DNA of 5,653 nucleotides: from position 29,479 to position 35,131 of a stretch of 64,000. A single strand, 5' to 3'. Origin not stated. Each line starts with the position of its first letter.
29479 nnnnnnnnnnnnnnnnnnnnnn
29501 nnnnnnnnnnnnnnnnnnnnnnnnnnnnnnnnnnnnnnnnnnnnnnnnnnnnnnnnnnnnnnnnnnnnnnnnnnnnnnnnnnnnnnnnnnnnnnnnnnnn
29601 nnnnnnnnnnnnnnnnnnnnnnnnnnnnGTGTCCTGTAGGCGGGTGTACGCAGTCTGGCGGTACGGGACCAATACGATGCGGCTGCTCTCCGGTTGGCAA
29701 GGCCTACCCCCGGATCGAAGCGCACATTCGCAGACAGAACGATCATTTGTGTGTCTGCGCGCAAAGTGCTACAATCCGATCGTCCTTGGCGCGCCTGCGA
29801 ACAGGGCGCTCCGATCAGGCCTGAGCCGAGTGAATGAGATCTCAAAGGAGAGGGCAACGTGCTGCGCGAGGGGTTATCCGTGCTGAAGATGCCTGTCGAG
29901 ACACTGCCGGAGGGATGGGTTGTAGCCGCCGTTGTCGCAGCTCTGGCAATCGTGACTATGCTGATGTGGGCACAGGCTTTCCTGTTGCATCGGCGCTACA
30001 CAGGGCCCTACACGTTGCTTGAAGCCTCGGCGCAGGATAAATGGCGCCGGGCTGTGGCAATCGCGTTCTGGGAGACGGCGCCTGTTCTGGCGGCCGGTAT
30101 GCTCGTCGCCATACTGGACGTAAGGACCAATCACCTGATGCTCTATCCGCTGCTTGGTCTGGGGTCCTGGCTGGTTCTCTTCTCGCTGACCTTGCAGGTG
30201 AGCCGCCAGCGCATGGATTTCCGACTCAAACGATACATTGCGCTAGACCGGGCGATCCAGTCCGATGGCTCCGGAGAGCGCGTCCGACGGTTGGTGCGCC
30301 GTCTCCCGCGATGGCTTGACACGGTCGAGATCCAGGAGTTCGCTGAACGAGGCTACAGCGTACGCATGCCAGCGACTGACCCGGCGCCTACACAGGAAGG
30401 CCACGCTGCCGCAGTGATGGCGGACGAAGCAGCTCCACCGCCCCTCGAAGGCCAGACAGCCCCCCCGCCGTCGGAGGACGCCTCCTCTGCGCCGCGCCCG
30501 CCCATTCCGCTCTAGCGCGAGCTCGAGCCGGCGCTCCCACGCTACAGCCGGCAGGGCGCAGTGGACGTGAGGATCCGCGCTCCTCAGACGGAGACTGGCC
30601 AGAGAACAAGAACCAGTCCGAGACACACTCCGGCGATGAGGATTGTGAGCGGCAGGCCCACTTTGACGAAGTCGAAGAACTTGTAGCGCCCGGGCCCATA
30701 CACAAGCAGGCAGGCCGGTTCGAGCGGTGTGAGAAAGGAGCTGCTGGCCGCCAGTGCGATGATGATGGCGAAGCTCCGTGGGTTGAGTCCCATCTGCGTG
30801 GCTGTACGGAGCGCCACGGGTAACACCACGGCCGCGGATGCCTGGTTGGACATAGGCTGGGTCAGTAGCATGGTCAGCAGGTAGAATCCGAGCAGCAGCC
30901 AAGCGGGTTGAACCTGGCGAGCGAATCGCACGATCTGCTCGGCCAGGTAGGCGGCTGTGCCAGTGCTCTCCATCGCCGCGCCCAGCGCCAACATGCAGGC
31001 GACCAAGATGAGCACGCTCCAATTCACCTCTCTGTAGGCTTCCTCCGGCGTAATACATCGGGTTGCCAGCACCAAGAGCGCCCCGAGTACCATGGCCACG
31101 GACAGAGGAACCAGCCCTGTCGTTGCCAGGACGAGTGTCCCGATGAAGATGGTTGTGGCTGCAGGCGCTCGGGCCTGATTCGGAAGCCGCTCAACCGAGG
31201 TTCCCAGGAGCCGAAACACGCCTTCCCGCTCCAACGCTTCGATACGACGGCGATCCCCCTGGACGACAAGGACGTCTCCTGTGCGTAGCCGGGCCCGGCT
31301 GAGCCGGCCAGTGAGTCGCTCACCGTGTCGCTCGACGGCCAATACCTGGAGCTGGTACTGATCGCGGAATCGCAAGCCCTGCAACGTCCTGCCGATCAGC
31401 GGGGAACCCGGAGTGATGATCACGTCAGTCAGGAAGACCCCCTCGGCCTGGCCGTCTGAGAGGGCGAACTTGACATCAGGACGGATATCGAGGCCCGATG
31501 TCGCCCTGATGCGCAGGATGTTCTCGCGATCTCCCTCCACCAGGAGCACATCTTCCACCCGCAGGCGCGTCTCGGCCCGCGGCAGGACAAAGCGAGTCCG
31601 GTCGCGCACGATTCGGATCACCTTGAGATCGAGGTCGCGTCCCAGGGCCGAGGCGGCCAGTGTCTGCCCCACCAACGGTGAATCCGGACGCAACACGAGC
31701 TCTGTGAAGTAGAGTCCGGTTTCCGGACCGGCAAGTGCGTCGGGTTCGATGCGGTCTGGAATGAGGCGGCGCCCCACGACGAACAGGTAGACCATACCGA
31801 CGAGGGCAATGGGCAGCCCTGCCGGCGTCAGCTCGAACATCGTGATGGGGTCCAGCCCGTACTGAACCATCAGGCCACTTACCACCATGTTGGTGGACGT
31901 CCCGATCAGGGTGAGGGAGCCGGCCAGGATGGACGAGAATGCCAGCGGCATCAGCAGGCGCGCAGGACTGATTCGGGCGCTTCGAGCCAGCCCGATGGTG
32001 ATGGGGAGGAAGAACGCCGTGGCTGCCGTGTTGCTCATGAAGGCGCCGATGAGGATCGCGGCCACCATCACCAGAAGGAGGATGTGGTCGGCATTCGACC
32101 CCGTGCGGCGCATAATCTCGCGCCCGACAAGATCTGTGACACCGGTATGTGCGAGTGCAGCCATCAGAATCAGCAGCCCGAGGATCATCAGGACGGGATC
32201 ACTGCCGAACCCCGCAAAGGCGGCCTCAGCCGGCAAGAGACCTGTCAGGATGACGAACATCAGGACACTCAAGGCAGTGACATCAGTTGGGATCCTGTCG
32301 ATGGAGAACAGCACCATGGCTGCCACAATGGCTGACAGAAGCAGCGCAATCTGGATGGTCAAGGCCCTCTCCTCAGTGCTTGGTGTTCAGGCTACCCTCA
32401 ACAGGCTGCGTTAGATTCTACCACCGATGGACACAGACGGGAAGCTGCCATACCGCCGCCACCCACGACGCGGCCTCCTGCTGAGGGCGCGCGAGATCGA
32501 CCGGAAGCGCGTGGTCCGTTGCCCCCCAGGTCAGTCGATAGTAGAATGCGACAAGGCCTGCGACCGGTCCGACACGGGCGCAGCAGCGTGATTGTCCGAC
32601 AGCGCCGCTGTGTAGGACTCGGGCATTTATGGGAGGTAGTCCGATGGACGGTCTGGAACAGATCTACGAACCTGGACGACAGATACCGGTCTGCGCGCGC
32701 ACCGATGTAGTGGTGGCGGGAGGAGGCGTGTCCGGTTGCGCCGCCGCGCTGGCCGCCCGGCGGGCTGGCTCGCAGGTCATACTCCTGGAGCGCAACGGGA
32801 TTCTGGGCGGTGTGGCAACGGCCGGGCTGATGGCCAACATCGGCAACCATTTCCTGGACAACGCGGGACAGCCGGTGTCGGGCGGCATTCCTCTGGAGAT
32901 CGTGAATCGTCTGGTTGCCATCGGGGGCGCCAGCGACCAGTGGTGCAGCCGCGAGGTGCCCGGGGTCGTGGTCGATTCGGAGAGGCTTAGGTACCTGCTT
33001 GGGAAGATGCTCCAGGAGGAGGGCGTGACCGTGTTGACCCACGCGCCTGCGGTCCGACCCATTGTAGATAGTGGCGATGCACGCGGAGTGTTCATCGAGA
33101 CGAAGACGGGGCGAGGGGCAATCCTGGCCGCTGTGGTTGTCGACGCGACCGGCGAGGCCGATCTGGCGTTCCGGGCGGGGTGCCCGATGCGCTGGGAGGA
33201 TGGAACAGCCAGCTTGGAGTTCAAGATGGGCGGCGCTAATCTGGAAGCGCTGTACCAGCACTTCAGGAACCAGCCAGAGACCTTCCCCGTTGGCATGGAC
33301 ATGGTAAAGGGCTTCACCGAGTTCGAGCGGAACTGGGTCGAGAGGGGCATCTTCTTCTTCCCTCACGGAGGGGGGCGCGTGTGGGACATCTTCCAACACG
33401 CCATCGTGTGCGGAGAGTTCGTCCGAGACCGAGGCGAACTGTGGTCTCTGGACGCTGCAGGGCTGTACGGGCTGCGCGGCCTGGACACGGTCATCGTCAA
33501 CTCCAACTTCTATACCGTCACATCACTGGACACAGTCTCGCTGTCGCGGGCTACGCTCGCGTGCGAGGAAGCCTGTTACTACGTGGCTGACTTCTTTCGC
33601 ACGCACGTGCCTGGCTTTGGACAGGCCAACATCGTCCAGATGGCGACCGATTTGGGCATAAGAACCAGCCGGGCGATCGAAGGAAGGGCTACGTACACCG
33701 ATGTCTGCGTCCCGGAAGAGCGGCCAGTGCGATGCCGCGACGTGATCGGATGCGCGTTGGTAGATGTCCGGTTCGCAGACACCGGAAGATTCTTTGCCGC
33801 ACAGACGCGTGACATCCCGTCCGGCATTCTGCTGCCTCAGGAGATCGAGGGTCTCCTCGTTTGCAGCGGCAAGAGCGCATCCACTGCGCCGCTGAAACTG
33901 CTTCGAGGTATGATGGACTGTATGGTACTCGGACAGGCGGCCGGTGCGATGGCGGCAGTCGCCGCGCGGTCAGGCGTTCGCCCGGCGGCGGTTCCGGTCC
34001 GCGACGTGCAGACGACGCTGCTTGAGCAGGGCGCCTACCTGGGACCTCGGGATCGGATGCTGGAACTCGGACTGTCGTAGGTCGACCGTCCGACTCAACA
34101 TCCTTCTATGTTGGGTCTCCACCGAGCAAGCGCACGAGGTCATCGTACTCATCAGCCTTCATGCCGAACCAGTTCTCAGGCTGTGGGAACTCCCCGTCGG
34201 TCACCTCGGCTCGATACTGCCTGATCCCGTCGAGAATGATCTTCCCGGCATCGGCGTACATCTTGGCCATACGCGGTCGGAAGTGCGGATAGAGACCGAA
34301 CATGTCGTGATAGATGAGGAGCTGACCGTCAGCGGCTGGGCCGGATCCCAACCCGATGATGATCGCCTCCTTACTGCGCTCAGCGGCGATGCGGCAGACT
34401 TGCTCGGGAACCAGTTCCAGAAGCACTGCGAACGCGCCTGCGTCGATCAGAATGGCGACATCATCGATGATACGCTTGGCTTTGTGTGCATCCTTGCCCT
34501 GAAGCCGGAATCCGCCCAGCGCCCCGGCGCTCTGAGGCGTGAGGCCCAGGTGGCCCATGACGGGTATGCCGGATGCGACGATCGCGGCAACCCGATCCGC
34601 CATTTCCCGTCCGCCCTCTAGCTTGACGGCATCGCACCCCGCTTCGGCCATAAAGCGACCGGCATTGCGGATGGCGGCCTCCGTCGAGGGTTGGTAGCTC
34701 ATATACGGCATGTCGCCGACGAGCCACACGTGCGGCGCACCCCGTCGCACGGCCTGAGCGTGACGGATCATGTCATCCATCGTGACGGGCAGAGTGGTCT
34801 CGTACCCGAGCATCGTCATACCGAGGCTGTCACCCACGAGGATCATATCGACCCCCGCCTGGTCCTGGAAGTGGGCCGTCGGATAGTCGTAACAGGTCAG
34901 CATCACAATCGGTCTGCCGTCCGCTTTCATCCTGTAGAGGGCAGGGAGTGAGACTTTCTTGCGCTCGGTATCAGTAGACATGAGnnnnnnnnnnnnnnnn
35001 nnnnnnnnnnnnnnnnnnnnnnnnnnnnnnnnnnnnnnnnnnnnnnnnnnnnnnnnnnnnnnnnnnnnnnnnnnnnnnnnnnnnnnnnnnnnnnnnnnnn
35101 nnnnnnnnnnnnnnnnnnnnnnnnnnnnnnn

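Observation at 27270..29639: Glycyl radical enzyme whose active-site positions match my recollection of trans-4-hydroxy-L-proline dehydratase (HypD)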

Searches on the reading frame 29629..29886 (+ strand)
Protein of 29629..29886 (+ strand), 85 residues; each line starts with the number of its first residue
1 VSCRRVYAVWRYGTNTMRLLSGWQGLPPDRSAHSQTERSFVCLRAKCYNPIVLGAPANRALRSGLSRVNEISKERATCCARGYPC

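Call 7: search_protein_families(library=pfam, proteins=[window:29629-29886:+], max_evalue=0.01)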
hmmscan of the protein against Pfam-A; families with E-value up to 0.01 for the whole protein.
window:29629-29886:+ (85 aa): 0 families

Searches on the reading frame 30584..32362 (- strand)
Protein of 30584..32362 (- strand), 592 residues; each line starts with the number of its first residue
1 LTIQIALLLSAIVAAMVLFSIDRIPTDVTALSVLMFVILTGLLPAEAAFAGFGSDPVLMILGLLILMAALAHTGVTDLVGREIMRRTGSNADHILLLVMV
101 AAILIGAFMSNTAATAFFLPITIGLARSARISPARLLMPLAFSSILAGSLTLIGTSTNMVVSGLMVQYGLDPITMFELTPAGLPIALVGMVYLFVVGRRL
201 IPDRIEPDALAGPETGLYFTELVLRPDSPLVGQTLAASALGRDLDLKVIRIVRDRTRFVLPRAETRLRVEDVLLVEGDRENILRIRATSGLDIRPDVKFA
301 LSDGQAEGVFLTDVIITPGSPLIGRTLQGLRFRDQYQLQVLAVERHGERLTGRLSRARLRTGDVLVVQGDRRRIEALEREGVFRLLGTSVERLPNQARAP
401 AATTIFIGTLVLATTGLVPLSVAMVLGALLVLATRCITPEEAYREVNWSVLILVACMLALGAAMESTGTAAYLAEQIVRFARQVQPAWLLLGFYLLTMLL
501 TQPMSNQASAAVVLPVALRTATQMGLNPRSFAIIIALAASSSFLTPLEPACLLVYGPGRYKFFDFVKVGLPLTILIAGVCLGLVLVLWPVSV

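Call 7: search_protein_families(library=pfam, proteins=[window:30584-32362:-], max_evalue=0.01)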
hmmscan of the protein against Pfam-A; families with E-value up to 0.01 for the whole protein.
window:30584-32362:- (592 aa): 4 families
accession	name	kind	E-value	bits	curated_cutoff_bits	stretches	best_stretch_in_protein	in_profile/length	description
PF03600.22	CitMHS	-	1.3e-84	284.6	31.9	2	16-536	1-336/336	Citrate transporter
PF02080.26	TrkA_C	-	8e-26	90.2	27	2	220-287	2-68/71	TrkA-C domain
PF07158.17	MatC_N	-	4.5e-08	33.7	23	1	1-134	1-135/149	Dicarboxylate carrier protein MatC N-terminus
PF06808.19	DctM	-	1.4e-05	24.6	23.8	1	446-546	271-369/413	Tripartite ATP-independent periplasmic transporter, DctM component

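Call 27: search_protein_families(library=ncbifam, proteins=[window:30584-32359:-], max_evalue=0.00001)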
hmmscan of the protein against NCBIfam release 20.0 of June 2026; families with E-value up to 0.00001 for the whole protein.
window:30584-32359:- (591 aa): 2 families
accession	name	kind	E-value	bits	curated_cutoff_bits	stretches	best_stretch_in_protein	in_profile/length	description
TIGR00785.1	dass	subfamily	1.3e-42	146.1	198.6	2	400-587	250-444/444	DASS family sodium-coupled anion symporter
NF040989.1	MamN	equivalog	9.2e-14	51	500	1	403-576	8-187/437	magnetosome biogenesis transporter MamN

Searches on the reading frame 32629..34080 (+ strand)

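Call 7: search_protein_families(library=pfam, proteins=[window:32629-34080:+], max_evalue=0.01)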
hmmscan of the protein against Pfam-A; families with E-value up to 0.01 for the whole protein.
window:32629-34080:+ (483 aa): 10 families
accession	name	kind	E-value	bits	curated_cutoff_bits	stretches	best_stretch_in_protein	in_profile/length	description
PF12831.13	FAD_oxidored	-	2e-67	228.8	27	1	26-464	1-416/416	FAD dependent oxidoreductase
PF01266.30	DAO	-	1.7e-08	34.8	27.9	1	26-64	1-39/353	FAD dependent oxidoreductase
PF07992.20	Pyr_redox_2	-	2e-06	27.9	26.1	1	25-59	143-177/291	Pyridine nucleotide-disulphide oxidoreductase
PF00890.30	FAD_binding_2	-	2.6e-06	27.3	20.4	1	26-61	1-36/414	FAD binding domain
PF00070.33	Pyr_redox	-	0.00019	22.3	22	1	27-57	2-32/82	Pyridine nucleotide-disulphide oxidoreductase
PF01134.28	GIDA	-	0.00022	20.9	22.1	1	26-56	1-31/391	Glucose inhibited division protein A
PF13450.12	NAD_binding_8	-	0.00045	20.9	21.9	1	29-64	1-36/68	NAD(P)-binding Rossmann-like domain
PF01262.27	AlaDh_PNT_C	-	0.0024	17.8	23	1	20-56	24-60/214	Alanine dehydrogenase/PNT, C-terminal domain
PF01946.23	Thi4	-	0.0066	16.1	26.2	1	23-66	16-60/235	Thi4 family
PF03486.20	HI0933_like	-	0.008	16.1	50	1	26-60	2-36/244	HI0933-like protein Rossmann domain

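Call 27: search_protein_families(library=ncbifam, proteins=[window:32629-34077:+], max_evalue=0.00001)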
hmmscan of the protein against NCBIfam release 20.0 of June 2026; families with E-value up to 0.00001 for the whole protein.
window:32629-34077:+ (483 aa): 10 families
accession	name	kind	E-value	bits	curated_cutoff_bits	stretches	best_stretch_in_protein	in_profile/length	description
TIGR02032.1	GG-red-SF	subfamily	3.3e-13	50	158.8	1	26-177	2-148/297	geranylgeranyl reductase family protein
NF041080.1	DGGGPL_reductase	equivalog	5e-12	45.4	580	1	26-189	3-167/447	digeranylgeranylglycerophospholipid reductase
NF049967.1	QhpG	equivalog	2.6e-08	33.2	240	1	27-177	1-141/423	flavin-dependent monooxygenase QhpG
NF004789.0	PRK06134.1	subfamily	2.5e-07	29.6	747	0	24-65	12-54/581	FAD-dependent oxidoreductase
NF041385.1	Dggglyphlred_Halo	equivalog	4e-07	28.9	700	1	24-205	4-181/405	digeranylgeranylglycerophospholipid reductase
NF005512.0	PRK07121.1-5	subfamily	5.8e-07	28.4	812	1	24-65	21-62/489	FAD-binding protein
NF005867.0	PRK07804.1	equivalog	2.9e-06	25.8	639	0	23-57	17-51/548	L-aspartate oxidase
TIGR01372.1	soxA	subfamily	3.9e-06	24.9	1164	0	14-63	158-207/996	sarcosine oxidase subunit alpha family protein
NF005511.0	PRK07121.1-4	equivalog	8.3e-06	24.5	466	1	20-65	16-61/553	FAD-binding protein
TIGR03467.1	HpnE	equivalog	1e-05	25.1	283.05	1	27-78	1-51/430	hydroxysqualene dehydroxylase HpnE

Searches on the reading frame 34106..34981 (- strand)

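Call 7: search_protein_families(library=pfam, proteins=[window:34106-34981:-], max_evalue=0.01)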
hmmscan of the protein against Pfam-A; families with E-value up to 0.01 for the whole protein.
window:34106-34981:- (291 aa): 2 families
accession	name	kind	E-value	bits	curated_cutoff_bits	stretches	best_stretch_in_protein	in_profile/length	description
PF02548.21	Pantoate_transf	-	2.4e-102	342.2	28.7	1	9-267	1-258/259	Ketopantoate hydroxymethyltransferase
PF13714.12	PEP_mutase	-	0.00062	19.9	31.5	1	17-124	3-107/240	Phosphoenolpyruvate phosphomutase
